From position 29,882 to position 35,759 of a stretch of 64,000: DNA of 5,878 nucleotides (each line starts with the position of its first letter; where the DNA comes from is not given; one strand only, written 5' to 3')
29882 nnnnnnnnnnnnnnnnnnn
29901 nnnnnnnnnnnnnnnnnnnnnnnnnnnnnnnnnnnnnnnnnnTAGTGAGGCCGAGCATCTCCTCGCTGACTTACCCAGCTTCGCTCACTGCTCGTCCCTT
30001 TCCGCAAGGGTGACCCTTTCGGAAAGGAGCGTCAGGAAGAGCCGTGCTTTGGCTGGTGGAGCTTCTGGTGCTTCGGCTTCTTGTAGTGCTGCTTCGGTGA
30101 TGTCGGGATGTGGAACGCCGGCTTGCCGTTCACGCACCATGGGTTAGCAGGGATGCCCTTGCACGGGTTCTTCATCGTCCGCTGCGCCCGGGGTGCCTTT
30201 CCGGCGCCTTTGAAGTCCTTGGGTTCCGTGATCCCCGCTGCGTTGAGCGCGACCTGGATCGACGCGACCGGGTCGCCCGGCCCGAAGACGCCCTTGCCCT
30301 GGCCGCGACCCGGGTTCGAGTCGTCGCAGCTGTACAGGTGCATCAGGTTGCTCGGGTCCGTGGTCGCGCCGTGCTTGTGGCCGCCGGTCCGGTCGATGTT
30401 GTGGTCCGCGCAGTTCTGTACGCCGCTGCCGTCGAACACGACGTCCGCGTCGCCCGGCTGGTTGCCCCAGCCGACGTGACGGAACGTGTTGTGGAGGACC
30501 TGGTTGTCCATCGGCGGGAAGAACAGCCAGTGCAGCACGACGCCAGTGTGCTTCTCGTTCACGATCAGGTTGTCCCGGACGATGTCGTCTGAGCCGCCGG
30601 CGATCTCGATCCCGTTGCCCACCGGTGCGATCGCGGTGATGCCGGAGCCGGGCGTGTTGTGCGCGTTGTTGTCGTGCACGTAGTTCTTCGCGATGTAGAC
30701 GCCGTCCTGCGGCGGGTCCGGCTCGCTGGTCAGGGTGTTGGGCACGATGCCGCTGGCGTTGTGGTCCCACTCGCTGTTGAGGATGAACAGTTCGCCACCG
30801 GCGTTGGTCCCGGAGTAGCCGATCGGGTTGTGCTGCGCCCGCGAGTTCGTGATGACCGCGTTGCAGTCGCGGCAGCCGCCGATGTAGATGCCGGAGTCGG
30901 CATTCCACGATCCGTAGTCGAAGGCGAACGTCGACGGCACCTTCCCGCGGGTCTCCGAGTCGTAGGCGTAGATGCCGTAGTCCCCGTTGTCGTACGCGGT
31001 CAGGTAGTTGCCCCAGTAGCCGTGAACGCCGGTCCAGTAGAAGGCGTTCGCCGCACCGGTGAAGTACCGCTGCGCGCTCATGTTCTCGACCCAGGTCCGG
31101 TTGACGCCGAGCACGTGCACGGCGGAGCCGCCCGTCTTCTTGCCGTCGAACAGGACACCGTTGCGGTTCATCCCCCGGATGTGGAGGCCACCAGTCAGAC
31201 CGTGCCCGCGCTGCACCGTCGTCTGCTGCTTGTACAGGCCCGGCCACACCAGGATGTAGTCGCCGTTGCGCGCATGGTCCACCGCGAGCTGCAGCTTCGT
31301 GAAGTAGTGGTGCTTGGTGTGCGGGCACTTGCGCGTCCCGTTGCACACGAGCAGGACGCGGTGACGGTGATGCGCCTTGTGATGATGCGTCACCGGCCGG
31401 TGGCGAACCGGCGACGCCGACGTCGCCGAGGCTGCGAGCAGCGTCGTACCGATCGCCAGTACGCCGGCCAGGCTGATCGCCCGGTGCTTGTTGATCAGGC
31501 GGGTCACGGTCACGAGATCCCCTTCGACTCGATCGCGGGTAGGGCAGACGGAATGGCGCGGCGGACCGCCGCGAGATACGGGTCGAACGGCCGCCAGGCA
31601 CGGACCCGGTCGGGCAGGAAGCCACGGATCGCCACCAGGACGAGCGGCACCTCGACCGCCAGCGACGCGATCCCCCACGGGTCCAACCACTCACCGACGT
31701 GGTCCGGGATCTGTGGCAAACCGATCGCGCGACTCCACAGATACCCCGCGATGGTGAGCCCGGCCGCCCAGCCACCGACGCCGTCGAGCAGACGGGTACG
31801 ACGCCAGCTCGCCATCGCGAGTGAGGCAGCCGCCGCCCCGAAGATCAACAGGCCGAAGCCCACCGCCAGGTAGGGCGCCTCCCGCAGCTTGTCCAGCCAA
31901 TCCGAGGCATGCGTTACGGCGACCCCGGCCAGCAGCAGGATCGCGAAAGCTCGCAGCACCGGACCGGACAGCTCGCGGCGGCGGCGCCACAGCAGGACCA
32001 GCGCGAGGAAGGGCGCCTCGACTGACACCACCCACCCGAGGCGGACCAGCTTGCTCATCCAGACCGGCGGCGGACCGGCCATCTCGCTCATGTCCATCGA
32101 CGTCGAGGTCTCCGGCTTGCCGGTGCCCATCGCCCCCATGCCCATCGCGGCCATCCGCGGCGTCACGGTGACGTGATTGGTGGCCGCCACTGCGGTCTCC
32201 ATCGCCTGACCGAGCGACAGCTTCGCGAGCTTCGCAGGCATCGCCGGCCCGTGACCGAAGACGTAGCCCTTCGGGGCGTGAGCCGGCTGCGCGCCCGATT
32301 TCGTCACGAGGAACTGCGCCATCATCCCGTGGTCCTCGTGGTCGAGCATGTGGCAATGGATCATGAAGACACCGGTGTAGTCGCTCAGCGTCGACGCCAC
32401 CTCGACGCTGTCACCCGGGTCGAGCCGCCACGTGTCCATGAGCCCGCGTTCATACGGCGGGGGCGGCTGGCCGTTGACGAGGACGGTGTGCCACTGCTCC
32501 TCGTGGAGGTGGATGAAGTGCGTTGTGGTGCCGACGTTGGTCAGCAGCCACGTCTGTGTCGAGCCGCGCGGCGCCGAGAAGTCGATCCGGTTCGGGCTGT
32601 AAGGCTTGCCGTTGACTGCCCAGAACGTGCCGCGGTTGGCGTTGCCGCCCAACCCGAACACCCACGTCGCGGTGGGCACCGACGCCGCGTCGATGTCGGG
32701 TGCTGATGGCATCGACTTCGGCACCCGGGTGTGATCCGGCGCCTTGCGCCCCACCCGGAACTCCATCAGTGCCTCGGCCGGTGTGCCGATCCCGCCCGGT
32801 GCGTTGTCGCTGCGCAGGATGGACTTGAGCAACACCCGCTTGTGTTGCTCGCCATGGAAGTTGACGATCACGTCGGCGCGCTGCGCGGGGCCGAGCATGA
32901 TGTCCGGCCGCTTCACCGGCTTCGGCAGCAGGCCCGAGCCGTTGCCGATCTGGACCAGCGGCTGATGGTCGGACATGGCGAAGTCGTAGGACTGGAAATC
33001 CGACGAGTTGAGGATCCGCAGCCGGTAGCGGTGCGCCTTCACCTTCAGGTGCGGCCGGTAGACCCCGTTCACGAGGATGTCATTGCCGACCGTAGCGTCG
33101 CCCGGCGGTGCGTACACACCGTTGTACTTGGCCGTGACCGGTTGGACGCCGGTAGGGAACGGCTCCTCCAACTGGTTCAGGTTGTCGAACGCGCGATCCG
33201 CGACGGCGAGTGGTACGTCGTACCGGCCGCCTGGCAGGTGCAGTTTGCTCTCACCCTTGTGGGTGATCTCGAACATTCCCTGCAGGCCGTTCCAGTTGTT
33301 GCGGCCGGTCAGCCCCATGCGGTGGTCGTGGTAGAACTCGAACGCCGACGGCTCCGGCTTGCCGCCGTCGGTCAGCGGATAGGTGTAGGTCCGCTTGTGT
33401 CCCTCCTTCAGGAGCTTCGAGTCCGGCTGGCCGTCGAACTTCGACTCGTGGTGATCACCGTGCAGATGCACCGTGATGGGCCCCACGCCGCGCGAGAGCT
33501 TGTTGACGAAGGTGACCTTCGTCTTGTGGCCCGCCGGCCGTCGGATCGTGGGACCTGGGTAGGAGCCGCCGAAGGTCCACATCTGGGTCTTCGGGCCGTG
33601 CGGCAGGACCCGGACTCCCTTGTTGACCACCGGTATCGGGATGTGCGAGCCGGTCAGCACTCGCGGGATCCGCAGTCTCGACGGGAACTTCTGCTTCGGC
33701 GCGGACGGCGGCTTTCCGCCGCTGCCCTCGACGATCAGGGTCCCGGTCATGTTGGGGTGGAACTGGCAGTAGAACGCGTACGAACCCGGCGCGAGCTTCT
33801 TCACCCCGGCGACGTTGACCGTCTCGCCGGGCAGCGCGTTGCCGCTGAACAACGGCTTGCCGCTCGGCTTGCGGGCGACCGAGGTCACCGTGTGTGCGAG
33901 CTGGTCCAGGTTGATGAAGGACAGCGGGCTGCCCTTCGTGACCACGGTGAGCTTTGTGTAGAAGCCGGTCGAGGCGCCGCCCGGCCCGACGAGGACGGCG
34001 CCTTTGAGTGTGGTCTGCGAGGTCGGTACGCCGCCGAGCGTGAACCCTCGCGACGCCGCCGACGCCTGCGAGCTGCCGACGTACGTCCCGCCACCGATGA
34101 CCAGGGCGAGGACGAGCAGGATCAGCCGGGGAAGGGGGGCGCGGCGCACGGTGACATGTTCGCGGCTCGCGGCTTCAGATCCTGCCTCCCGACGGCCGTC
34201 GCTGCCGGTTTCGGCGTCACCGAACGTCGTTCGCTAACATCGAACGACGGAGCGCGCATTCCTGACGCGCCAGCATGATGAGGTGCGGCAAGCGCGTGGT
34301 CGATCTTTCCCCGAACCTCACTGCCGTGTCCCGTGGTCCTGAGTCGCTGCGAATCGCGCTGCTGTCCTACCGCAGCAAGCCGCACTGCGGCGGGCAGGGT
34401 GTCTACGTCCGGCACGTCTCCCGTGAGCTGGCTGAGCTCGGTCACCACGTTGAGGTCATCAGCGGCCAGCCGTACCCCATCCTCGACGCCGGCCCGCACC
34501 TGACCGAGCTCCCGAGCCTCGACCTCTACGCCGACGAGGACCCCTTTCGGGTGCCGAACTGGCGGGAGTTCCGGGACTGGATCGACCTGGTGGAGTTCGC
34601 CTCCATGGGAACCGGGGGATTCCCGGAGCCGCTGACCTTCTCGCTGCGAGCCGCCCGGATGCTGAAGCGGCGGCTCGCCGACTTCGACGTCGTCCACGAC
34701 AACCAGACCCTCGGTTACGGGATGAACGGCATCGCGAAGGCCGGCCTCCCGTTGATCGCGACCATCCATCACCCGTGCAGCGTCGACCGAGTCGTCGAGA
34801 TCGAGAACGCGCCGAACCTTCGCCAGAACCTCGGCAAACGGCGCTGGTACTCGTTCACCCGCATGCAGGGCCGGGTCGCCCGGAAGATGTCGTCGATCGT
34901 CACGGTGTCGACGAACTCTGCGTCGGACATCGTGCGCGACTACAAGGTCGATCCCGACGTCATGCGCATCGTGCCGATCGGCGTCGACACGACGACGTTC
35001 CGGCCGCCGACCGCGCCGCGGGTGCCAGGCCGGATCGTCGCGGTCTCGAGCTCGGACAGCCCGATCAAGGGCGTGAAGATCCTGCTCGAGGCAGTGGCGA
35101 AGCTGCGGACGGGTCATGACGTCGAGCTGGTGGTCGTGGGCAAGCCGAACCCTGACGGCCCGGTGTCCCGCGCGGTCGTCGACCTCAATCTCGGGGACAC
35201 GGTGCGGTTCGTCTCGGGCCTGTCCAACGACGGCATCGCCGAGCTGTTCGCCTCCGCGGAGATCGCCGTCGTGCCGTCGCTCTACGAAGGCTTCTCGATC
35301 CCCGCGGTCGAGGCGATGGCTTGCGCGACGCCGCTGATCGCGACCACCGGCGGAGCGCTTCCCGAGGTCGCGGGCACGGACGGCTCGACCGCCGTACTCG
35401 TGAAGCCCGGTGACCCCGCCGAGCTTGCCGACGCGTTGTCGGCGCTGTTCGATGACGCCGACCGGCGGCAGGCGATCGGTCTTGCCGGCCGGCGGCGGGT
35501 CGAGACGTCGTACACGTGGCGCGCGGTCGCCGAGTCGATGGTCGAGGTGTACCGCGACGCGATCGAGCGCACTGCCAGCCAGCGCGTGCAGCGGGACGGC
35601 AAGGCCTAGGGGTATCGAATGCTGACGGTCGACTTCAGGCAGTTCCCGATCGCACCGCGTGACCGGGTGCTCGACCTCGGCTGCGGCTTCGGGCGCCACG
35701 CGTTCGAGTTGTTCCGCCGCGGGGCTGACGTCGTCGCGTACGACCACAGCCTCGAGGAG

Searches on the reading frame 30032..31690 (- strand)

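Call 68: search_protein_families(library=pfam, proteins=[window:30032-31690:-], max_evalue=0.001)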
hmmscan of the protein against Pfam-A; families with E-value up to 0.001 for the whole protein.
window:30032-31690:- (552 aa): 1 family
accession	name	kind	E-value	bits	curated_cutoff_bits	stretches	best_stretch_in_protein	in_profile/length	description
PF13229.12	Beta_helix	-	2.2e-10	40.8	25.9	1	230-388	16-147/158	Right handed beta helix region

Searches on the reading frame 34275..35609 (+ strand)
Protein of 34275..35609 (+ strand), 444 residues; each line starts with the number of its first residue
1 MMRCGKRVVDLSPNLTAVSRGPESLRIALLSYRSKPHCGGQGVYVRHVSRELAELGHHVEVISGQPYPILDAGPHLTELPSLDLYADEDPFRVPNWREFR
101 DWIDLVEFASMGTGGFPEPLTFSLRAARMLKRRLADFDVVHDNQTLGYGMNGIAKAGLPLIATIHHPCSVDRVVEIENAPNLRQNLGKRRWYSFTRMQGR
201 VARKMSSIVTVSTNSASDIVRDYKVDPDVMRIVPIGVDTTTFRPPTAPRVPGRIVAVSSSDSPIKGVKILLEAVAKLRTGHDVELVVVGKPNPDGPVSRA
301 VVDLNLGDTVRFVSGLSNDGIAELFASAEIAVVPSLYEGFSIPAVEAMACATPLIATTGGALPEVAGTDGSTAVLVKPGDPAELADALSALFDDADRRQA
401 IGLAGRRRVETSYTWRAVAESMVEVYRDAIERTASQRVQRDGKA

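Call 68: search_protein_families(library=pfam, proteins=[window:34275-35609:+], max_evalue=0.001)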
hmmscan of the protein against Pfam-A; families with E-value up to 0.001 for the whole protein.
window:34275-35609:+ (444 aa): 6 families
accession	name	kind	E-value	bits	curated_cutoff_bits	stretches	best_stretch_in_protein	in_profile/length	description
PF00534.26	Glycos_transf_1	-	2.9e-31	108.7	26.4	1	242-407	5-171/172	Glycosyl transferases group 1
PF13692.12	Glyco_trans_1_4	-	7.5e-31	107.7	27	1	253-394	3-142/142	Glycosyl transferases group 1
PF13439.12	Glyco_transf_4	-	1.9e-23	83.7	28.5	1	39-240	2-169/170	Glycosyltransferase Family 4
PF13579.12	Glyco_trans_4_4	-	2.6e-19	70.6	29.7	1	39-236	1-158/158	Glycosyl transferase 4-like domain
PF20706.3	GT4-conflict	-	5.8e-16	58.9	26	1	196-421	138-384/385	Family 4 Glycosyltransferase in conflict systems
PF13524.12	Glyco_trans_1_2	-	8.5e-12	45.7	25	1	270-423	5-143/144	Glycosyl transferase-like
